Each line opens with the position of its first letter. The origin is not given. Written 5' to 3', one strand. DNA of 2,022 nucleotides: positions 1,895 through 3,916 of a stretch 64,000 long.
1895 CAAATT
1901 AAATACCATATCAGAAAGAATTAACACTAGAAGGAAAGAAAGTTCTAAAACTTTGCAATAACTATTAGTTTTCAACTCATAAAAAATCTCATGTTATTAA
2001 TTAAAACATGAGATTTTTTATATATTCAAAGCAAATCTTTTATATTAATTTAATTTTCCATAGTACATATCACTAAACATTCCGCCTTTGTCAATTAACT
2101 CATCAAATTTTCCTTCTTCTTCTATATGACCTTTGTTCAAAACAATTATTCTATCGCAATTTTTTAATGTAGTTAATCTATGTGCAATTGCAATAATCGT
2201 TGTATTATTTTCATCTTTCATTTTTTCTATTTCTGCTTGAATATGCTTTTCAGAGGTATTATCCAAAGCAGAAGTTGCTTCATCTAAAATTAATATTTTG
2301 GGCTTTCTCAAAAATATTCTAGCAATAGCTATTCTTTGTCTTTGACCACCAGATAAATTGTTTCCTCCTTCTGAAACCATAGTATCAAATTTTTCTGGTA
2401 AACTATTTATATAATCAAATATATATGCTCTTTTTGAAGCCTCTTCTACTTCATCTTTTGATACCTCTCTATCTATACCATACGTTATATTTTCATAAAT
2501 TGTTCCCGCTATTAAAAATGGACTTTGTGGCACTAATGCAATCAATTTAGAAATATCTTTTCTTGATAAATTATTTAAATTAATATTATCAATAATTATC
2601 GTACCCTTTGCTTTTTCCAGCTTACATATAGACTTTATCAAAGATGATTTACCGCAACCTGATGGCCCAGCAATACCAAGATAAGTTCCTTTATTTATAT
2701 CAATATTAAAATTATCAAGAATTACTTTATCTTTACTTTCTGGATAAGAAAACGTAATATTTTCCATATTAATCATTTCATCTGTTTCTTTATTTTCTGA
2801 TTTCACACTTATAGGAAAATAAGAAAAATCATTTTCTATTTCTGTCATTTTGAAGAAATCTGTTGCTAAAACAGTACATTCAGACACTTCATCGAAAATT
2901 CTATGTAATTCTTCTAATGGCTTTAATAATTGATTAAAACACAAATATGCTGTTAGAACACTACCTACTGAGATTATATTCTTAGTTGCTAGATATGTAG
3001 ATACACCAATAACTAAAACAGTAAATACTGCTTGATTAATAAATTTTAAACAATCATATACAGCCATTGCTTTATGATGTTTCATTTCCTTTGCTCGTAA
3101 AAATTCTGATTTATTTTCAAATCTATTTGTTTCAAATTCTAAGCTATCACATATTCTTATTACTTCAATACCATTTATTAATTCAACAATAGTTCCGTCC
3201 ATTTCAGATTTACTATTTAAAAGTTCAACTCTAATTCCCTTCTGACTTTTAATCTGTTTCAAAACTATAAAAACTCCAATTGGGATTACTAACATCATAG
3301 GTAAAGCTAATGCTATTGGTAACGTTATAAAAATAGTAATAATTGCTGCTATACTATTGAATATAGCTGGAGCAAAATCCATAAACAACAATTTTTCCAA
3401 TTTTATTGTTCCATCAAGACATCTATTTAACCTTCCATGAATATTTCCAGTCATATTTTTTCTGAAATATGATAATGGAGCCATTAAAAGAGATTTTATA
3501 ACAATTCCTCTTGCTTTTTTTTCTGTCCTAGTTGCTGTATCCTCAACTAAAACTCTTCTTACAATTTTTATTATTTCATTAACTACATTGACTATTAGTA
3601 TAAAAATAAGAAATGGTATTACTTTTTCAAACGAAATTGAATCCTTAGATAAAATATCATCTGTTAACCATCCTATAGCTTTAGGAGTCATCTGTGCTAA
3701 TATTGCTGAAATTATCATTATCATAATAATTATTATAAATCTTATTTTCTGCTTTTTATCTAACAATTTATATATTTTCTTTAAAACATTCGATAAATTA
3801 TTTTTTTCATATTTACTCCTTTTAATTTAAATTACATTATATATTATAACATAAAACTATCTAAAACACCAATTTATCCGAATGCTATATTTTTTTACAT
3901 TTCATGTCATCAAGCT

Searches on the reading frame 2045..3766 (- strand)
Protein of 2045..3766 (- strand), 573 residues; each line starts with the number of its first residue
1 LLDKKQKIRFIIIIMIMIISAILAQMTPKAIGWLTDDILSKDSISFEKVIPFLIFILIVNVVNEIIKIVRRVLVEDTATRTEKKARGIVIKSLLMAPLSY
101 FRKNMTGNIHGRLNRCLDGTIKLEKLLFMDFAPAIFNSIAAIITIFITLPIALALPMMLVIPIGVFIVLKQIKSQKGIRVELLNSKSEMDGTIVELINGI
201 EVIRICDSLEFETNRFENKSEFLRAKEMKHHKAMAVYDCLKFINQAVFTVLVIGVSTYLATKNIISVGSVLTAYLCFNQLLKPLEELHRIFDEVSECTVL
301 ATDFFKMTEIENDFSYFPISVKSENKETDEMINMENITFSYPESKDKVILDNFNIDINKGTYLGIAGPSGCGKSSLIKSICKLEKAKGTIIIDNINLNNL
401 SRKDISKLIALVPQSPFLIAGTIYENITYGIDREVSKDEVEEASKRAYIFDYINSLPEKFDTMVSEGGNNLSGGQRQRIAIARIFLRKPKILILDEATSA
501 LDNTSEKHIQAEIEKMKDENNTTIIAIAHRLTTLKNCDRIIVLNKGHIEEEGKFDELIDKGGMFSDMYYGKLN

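Call 80: search_protein_families(library=pfam, proteins=[window:2045-3766:-], max_evalue=0.00001)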
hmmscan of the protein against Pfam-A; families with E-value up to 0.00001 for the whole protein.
window:2045-3766:- (573 aa): 3 families
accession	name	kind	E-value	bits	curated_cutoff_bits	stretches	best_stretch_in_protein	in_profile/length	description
PF00005.33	ABC_tran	-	5.7e-31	108.4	25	1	350-499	1-137/137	ABC transporter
PF00664.28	ABC_membrane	-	4.7e-26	92.5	28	1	10-284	1-274/274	ABC transporter transmembrane region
PF02463.25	SMC_N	-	3e-08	33.8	40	1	364-544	28-212/220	RecF/RecN/SMC N terminal domain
